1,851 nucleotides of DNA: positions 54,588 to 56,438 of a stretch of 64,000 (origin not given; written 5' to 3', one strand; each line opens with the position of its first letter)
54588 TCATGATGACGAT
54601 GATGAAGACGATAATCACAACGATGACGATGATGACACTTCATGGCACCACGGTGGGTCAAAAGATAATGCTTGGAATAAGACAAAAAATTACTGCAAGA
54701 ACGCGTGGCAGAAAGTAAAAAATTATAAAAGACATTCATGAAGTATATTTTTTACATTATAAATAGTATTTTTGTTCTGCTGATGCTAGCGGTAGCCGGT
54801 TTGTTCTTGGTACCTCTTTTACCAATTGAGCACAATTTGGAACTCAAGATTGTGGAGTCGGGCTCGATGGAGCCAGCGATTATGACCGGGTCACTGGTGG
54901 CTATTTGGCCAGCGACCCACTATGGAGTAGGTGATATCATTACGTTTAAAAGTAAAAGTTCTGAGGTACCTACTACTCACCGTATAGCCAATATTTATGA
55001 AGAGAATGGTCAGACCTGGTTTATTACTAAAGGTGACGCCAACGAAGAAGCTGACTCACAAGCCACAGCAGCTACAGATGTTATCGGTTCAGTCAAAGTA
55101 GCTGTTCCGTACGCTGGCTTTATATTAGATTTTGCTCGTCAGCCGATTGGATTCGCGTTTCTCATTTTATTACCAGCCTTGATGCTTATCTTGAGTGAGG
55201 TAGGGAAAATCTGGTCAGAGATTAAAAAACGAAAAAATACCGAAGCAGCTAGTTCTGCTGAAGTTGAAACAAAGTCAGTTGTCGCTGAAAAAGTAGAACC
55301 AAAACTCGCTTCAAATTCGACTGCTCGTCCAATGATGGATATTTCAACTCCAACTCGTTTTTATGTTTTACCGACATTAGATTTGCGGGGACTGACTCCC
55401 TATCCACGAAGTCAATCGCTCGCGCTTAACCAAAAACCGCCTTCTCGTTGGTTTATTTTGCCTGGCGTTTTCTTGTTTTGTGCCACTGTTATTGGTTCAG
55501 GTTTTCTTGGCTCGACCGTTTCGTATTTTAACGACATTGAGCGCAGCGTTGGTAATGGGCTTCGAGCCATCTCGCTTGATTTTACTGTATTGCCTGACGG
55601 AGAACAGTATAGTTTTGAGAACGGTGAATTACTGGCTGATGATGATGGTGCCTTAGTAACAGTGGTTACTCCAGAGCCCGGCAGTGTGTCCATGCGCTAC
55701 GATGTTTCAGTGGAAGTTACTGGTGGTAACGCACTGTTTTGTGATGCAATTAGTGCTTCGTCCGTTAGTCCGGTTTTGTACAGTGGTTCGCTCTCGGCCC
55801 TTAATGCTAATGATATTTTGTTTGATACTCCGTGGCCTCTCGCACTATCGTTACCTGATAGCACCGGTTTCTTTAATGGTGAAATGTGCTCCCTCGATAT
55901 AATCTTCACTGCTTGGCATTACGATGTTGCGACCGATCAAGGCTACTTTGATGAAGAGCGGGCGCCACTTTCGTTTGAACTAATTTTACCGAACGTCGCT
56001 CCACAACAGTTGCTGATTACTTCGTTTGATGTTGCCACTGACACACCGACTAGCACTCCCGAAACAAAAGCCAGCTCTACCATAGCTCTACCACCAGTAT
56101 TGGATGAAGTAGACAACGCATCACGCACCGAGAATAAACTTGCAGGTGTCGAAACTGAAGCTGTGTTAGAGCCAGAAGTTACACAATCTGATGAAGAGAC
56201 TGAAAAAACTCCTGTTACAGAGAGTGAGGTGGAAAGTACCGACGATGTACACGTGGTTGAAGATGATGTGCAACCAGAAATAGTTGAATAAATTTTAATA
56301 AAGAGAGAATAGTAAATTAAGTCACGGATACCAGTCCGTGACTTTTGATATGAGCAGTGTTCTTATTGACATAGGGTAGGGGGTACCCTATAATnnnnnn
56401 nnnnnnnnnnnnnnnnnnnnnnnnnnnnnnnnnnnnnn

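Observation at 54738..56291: Signal peptidase fused in one ORF to a further TasA-like substrate domain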

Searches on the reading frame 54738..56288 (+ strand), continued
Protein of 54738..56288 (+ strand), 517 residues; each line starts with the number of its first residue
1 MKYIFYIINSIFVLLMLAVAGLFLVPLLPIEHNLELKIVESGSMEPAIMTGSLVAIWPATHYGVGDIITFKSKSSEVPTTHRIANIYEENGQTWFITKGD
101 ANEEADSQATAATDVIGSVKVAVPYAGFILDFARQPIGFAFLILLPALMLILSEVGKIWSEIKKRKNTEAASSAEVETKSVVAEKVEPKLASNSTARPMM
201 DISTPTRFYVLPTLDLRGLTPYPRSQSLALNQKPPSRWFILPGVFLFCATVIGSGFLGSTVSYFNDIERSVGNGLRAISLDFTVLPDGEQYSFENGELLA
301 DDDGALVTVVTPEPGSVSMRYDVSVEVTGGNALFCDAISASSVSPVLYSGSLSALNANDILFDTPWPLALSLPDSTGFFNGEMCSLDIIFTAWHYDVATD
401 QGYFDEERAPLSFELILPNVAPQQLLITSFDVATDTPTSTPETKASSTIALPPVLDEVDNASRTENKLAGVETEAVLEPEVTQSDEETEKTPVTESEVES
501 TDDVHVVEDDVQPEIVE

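Call 76: search_protein_families(library=ncbifam, proteins=[P0107], max_evalue=10)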
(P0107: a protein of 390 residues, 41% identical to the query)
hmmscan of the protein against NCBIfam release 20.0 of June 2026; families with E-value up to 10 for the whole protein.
P0107 (390 aa): 9 families
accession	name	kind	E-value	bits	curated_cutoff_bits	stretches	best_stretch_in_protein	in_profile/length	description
NF046067.1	SigPepSipWBacil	equivalog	2.5e-33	115.2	190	1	35-178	38-183/189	signal peptidase I SipW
TIGR02228.1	sigpep_I_arch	equivalog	2.3e-30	105.5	51.85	1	8-159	6-157/158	signal peptidase I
TIGR02227.1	sigpep_I_bact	equivalog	1.3e-06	28.4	47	1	32-95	17-84/162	signal peptidase I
TIGR04088.1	cognate_SipW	domain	0.001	19.1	19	1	243-272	4-32/34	SipW-dependent-type signal peptide-containing protein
NF041620.1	MXAN_5187_fam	hypoth_equivalog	0.069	12.8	200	1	293-385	365-459/601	MXAN_5187 family protein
TIGR02754.1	sod_Ni_protease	equivalog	0.082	13.4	63.25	1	40-64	3-27/90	nickel-type superoxide dismutase maturation protease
NF011521.0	PRK14960.1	equivalog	1.3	7.3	1228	1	352-389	412-449/702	DNA polymerase III subunit gamma/tau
NF037973.1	metallo_SslE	exception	1.7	5.8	3000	1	334-383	28-89/1519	lipoprotein metalloprotease SslE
NF033186.1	internalin_K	exception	4.5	5.6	1100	1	358-385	510-537/604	class 1 internalin InlK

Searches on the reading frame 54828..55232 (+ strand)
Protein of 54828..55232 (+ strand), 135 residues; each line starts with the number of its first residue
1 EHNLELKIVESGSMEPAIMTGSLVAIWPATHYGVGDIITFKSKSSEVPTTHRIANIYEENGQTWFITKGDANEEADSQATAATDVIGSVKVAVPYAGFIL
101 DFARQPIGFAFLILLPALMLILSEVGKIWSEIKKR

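Call 69: find_related_loci(query=A5, collection=genome_contigs, flank=6000)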
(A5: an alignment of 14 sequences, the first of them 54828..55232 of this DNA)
Query A5 (135 aa) in genome_contigs; peptide patterns used: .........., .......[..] (x = any residue, [..] = any of these).
599 stretches matched a pattern (row limit reached: there are more); 556 encode a relative of the query (tblastn E <= 1e-3); the best 80 are kept; 80 distinct loci.
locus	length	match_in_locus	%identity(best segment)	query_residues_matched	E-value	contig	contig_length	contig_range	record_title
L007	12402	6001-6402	64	1-134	3e-58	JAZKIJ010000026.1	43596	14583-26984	MAG: Patescibacteria group bacterium isolate ADI_DC_SW_02_SPN_11032020-bin026 DCSW02SPN_B026_0_000000000026, whole genom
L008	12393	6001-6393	56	4-134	3e-50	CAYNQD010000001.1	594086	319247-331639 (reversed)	MAG TPA_asm: uncultured Candidatus Saccharibacteria bacterium isolate SRP344714_co2_382 genome assembly, contig: NODE_6_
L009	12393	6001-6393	60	3-132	1e-49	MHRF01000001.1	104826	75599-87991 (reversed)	MAG: Candidatus Taylorbacteria bacterium RIFCSPHIGHO2_01_FULL_46_22b rifcsphigho2_01_scaffold_1060, whole genome shotgun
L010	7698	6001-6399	56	3-134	6e-49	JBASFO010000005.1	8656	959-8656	MAG: Minisyncoccia bacterium isolate MFD03500_ilm_asm_bin15 k127_41808, whole genome shotgun sequence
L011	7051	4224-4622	54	3-135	5e-48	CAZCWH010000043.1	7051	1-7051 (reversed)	MAG TPA_asm: uncultured Candidatus Saccharibacteria bacterium isolate SRP342105_co2_121 genome assembly, contig: NODE_11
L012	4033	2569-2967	56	3-135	6e-48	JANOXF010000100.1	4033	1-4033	MAG: Candidatus Kaiserbacteria bacterium isolate VAR_35_metabat_256 VAR_35_k141_792797, whole genome shotgun sequence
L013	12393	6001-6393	56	4-134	1e-46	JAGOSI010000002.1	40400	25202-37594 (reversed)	MAG: Candidatus Paceibacterota bacterium isolate Gw_Eff_bin_314 Gw_Eff_1651_length_40400_cov_7.704343, whole genome shot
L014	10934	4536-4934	52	3-134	2e-45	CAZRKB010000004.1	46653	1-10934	MAG TPA_asm: uncultured Candidatus Saccharibacteria bacterium isolate SRP342105_co1_235 genome assembly, contig: NODE_94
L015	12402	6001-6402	57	2-134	4e-45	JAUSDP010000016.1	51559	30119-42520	MAG: bacterium isolate E14_maxbin.078_sub E14_k141_252528, whole genome shotgun sequence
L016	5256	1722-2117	55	5-135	1e-43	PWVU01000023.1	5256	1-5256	MAG: Candidatus Kaiserbacteria bacterium isolate CSSed11_315 CS-Sed11-C35327, whole genome shotgun sequence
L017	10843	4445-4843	53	3-134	1e-43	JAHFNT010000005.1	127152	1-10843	MAG: Candidatus Nomurabacteria bacterium isolate nzgw487 NODE_108_length_127153_cov_5.038156, whole genome shotgun seque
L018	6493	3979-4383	54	1-134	3e-43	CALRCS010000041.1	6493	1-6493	MAG: Candidatus Nomurabacteria bacterium isolate RH-23may17-878 genome assembly, contig: RH-23may17-C101205, whole genom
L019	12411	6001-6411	52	3-134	4e-43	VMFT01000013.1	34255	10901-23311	MAG: Parcubacteria group bacterium Gr01-1014_29 G01um101429_scaffold_586, whole genome shotgun sequence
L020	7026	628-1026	51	3-134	3e-43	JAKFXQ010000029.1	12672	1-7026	MAG: Patescibacteria group bacterium isolate ND3_Bin_31 ND3_0001071, whole genome shotgun sequence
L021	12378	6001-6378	57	3-133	5e-43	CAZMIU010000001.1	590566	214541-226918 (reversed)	MAG TPA_asm: uncultured Candidatus Saccharibacteria bacterium isolate SRP292972_co1_74 genome assembly, contig: NODE_16_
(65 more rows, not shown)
